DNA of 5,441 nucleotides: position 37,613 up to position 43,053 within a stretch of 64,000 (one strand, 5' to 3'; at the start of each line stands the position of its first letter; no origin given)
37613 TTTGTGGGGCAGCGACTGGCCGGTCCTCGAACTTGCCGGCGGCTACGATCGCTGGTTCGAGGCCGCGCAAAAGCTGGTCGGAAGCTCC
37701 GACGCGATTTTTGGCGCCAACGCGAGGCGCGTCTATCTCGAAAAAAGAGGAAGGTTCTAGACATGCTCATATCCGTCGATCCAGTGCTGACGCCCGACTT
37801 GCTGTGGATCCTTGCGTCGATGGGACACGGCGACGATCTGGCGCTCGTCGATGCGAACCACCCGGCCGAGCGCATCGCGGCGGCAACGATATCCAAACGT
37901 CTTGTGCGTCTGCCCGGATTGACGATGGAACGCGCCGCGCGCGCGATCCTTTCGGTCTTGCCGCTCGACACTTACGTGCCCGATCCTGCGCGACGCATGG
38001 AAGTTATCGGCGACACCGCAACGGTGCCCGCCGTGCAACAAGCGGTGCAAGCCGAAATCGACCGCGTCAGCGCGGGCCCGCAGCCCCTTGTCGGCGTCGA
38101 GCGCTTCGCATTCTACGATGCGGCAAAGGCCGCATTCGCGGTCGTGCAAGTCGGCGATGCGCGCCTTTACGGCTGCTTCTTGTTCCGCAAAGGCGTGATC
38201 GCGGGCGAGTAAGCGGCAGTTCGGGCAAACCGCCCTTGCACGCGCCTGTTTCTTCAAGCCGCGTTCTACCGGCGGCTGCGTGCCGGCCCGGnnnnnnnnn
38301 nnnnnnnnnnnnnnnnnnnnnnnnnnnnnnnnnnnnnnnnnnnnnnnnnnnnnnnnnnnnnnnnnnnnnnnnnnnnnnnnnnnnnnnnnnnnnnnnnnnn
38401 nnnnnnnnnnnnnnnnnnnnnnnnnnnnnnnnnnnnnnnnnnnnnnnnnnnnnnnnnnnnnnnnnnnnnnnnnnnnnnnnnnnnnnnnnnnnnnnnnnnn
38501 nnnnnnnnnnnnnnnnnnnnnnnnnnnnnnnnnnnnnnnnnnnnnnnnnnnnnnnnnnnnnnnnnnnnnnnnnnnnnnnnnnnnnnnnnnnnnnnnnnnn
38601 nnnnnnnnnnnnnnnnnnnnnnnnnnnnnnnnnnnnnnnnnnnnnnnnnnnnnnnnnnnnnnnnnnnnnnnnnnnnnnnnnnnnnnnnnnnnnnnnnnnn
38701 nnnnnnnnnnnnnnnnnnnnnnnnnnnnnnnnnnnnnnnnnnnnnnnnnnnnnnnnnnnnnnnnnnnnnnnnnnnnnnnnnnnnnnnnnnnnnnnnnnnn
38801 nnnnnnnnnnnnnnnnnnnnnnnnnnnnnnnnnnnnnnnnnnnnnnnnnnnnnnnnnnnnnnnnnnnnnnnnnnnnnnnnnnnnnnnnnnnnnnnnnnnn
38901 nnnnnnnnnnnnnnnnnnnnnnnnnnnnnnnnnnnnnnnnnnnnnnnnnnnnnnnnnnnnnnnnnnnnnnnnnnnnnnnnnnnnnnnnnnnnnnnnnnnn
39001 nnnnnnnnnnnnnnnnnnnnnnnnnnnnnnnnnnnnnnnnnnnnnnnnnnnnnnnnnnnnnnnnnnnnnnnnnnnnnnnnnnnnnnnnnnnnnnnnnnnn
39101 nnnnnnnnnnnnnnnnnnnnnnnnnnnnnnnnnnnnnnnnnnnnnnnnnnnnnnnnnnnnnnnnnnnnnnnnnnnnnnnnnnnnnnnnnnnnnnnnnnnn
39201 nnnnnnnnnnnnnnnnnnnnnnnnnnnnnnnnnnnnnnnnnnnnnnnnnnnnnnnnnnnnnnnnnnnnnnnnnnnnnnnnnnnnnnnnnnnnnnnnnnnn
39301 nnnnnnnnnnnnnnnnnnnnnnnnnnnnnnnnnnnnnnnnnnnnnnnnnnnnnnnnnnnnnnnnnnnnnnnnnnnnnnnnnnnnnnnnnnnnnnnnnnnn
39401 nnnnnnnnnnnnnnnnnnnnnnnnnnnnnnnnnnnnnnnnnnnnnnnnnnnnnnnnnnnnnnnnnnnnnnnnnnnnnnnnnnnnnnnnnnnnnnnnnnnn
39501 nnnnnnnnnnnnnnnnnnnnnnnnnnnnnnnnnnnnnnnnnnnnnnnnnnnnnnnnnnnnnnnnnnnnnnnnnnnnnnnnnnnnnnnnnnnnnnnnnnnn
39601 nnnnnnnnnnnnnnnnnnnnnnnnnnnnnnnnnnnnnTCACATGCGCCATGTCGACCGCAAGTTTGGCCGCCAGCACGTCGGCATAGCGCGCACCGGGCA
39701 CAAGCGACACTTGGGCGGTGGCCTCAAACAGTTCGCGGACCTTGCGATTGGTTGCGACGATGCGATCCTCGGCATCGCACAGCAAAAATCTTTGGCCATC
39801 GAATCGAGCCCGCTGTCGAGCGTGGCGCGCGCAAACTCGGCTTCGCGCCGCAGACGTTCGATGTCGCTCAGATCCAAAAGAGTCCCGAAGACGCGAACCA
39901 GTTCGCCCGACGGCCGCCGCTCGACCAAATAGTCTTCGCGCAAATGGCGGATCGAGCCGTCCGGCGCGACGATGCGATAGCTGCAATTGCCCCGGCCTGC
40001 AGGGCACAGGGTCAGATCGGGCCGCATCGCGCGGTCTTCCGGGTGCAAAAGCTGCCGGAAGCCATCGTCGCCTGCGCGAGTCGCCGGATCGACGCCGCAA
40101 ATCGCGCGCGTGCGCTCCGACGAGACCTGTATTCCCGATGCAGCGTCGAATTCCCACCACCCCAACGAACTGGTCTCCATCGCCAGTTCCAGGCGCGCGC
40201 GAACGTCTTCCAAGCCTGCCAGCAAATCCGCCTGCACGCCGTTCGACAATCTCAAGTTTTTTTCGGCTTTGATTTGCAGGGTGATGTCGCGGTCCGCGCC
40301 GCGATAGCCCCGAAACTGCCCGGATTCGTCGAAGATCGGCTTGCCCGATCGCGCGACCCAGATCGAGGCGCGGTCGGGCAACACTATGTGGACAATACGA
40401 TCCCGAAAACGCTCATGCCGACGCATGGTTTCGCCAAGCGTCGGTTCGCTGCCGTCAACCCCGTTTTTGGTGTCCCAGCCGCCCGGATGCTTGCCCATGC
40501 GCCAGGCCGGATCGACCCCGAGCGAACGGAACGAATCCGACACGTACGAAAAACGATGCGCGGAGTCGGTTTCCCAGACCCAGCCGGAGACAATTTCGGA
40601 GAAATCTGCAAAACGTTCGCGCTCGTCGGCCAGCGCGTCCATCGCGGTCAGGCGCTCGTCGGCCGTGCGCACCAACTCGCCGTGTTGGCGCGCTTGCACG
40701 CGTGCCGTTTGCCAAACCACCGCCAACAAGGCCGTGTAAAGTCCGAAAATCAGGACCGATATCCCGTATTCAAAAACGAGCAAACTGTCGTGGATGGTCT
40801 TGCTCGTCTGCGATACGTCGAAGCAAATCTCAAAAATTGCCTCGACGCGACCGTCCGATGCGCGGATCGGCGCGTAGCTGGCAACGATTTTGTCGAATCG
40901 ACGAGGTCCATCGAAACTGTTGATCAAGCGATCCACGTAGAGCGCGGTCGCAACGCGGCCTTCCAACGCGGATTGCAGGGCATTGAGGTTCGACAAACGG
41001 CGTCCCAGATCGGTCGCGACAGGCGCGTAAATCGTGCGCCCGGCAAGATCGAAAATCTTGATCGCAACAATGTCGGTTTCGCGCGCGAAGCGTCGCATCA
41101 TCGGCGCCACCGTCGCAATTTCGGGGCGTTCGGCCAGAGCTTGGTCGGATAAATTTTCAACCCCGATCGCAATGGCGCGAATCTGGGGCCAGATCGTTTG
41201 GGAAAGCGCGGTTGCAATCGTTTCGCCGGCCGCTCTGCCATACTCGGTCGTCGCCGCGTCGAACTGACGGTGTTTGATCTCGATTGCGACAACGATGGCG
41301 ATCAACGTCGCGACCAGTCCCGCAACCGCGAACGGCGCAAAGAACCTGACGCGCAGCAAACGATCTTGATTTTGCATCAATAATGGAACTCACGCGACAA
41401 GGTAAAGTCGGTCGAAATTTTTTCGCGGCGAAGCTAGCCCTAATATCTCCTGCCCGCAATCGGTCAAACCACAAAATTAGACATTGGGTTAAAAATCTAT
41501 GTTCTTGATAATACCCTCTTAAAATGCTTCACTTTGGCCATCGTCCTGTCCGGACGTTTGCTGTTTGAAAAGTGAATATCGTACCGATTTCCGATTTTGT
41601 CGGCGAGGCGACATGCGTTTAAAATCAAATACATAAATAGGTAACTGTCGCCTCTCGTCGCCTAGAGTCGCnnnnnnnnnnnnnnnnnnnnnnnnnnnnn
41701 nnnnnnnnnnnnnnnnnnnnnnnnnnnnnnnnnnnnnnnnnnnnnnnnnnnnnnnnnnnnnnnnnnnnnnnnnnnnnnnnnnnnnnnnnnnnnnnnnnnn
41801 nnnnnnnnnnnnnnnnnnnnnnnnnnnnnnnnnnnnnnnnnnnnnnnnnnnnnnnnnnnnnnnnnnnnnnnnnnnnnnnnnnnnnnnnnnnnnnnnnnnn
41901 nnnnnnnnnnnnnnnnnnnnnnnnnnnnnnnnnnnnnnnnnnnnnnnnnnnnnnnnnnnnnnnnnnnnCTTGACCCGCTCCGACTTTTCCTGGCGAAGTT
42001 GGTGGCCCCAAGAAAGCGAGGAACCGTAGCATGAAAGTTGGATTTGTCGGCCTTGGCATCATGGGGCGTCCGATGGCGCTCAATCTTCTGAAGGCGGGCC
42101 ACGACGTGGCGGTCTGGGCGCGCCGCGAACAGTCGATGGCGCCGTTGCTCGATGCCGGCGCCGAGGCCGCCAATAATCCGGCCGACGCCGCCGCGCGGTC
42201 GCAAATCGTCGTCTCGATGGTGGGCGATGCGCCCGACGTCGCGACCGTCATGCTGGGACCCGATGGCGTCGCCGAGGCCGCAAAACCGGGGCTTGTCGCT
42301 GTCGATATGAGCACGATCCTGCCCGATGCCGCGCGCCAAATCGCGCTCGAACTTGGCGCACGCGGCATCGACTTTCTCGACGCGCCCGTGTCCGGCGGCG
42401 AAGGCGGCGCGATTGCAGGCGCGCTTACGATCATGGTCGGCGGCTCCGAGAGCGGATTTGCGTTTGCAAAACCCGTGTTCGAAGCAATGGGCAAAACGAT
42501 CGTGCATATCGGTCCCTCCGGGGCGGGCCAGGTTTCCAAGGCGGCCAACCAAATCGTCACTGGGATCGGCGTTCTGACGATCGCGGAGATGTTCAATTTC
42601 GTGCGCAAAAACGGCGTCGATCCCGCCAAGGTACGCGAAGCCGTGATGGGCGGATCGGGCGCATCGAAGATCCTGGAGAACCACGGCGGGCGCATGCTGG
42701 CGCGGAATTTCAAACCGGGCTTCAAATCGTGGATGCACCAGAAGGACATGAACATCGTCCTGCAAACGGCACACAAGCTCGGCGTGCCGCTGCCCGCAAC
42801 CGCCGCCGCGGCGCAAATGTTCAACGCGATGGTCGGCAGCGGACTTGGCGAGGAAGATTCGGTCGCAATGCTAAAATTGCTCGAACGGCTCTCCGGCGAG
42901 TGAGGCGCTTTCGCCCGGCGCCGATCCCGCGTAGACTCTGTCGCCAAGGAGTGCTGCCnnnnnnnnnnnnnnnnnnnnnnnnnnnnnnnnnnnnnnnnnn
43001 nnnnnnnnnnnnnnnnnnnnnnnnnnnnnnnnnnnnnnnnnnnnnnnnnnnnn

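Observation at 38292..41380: Large PAS hybrid histidine kinase split by a frameshift at an A5/T5 homopolymer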

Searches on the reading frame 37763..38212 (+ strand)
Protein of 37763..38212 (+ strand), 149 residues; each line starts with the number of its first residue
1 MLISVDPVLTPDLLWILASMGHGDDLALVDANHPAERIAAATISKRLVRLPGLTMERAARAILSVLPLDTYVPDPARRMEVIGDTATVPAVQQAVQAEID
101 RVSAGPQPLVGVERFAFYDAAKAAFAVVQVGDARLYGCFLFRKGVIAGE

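Call 40: find_encoding_contigs(protein=window:37763-38212:+, flank=4000, max_places=10)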
Protein window:37763-38212:+ (149 aa): 4 contigs read that carry it; 3 places shown.
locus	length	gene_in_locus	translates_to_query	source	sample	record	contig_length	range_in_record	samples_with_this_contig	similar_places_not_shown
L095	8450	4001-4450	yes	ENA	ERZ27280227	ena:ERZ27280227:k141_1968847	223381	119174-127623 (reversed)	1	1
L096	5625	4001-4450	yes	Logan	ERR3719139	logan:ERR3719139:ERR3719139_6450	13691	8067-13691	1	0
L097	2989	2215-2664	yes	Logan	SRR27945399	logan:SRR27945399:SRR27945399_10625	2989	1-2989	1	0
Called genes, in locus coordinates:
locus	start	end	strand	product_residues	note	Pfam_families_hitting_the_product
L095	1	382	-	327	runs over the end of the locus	PF03480:DctP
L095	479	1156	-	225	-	PF00392:GntR (weak), PF07729:FCD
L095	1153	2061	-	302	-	PF00701:DHDPS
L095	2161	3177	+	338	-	PF00248:Aldo_ket_red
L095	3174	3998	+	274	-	PF04909:Amidohydro_2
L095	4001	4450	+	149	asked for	PF05025:RbsD_FucU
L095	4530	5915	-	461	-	PF12860:PAS_7 (weak), PF00512:HisKA, PF02518:HATPase_c, PF00072:Response_reg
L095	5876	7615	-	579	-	PF08448:PAS_4 (faint), PF08447:PAS_3 (weak)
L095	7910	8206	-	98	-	-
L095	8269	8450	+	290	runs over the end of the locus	PF03446:NAD_binding_2, PF03807:F420_oxidored (weak), PF14833:NAD_binding_11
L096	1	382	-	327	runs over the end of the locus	PF03480:DctP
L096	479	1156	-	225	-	PF00392:GntR (weak), PF07729:FCD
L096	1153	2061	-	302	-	PF00701:DHDPS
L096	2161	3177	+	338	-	PF00248:Aldo_ket_red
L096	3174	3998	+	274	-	PF04909:Amidohydro_2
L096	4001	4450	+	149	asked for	PF05025:RbsD_FucU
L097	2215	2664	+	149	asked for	PF05025:RbsD_FucU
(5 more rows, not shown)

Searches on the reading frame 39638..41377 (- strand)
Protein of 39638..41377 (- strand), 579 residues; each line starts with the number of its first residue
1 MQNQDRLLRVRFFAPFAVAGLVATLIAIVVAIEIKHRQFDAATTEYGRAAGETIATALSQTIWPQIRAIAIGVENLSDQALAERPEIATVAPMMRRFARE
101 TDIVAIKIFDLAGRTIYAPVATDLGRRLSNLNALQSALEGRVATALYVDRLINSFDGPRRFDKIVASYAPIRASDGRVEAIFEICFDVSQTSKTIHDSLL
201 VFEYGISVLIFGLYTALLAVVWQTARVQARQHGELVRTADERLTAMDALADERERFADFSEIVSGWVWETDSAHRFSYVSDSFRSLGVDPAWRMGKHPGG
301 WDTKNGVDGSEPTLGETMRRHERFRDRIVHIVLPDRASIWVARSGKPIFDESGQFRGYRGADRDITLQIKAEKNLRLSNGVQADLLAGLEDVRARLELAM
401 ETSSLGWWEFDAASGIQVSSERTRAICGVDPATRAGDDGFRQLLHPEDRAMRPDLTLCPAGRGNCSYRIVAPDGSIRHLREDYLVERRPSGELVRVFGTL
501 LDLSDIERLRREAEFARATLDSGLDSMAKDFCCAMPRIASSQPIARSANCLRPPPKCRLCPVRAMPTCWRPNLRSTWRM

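Call 12: find_encoding_contigs(protein=window:39638-41377:-, flank=10000, max_places=10)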
Protein window:39638-41377:- (579 aa): 3 contigs read that carry it; 2 places shown.
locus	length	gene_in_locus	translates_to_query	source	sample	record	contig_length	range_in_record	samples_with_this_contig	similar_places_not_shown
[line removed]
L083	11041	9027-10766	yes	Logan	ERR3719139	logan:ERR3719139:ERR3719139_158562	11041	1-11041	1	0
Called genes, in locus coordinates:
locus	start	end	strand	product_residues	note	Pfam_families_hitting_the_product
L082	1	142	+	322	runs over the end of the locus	PF00389:2-Hacid_dh, PF02826:2-Hacid_dh_C, PF00670:AdoHcyase_NAD (weak)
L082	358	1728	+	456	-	PF00174:Oxidored_molyb, PF03404:Mo-co_dimer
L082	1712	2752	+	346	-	PF00034:Cytochrom_C (weak), PF13442:Cytochrome_CBB3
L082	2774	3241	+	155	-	PF13501:SoxY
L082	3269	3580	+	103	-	PF08770:SoxZ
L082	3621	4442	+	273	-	PF21342:SoxA-TsdA_cyt-c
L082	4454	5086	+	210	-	-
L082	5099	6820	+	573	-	PF02872:5_nucleotid_C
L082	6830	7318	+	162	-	PF03928:HbpS-like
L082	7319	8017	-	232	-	PF02683:DsbD_TM, PF13386:DsbD_2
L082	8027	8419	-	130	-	PF00085:Thioredoxin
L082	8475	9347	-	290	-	PF03446:NAD_binding_2, PF03807:F420_oxidored (weak), PF14833:NAD_binding_11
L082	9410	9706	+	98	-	-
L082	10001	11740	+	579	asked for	PF08448:PAS_4 (faint), PF08447:PAS_3 (weak)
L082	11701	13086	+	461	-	PF12860:PAS_7 (weak), PF00512:HisKA, PF02518:HATPase_c, PF00072:Response_reg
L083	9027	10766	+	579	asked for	PF08448:PAS_4 (faint), PF08447:PAS_3 (weak)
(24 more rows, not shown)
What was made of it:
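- A gene caller predicts a 461-aa downstream product from GTG 39677 (call 12).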

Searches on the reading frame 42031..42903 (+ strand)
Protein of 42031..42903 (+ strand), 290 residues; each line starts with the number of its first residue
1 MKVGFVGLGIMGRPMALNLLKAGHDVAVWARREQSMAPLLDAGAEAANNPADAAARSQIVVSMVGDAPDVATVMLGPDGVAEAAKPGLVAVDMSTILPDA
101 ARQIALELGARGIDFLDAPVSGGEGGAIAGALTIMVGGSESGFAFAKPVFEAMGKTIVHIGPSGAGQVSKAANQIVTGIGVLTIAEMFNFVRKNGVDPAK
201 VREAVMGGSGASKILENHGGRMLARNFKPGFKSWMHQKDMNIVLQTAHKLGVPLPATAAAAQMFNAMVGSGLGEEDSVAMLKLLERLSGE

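Call 13: find_encoding_contigs(protein=window:42031-42903:+, flank=10000, max_places=10)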
Protein window:42031-42903:+ (290 aa): 5 contigs read that carry it; 4 places shown.
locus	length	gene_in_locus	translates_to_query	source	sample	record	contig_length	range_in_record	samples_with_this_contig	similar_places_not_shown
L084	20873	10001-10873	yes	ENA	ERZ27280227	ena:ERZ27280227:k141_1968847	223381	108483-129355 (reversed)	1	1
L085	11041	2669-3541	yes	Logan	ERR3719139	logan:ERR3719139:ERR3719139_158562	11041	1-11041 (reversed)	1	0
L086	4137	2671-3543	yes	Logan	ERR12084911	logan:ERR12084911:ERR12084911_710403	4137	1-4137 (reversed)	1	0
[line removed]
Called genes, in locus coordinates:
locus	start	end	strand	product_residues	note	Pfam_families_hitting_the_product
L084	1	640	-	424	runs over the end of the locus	PF06808:DctM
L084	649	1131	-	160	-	PF04290:DctQ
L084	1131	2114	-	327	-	PF03480:DctP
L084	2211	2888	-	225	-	PF00392:GntR (weak), PF07729:FCD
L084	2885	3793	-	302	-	PF00701:DHDPS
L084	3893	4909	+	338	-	PF00248:Aldo_ket_red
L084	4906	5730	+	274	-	PF04909:Amidohydro_2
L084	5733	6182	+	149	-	PF05025:RbsD_FucU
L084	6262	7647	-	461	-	PF12860:PAS_7 (weak), PF00512:HisKA, PF02518:HATPase_c, PF00072:Response_reg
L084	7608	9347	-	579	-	PF08448:PAS_4 (faint), PF08447:PAS_3 (weak)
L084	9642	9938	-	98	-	-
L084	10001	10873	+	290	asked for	PF03446:NAD_binding_2, PF03807:F420_oxidored (weak), PF14833:NAD_binding_11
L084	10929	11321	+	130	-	PF00085:Thioredoxin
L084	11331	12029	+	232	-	PF02683:DsbD_TM, PF13386:DsbD_2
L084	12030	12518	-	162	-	PF03928:HbpS-like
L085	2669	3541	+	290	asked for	PF03446:NAD_binding_2, PF03807:F420_oxidored (weak), PF14833:NAD_binding_11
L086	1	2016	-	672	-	?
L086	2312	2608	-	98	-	-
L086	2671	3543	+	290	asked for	PF03446:NAD_binding_2, PF03807:F420_oxidored (weak), PF14833:NAD_binding_11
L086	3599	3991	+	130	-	PF00085:Thioredoxin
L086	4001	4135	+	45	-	?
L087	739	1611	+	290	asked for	PF03446:NAD_binding_2, PF03807:F420_oxidored (weak), PF14833:NAD_binding_11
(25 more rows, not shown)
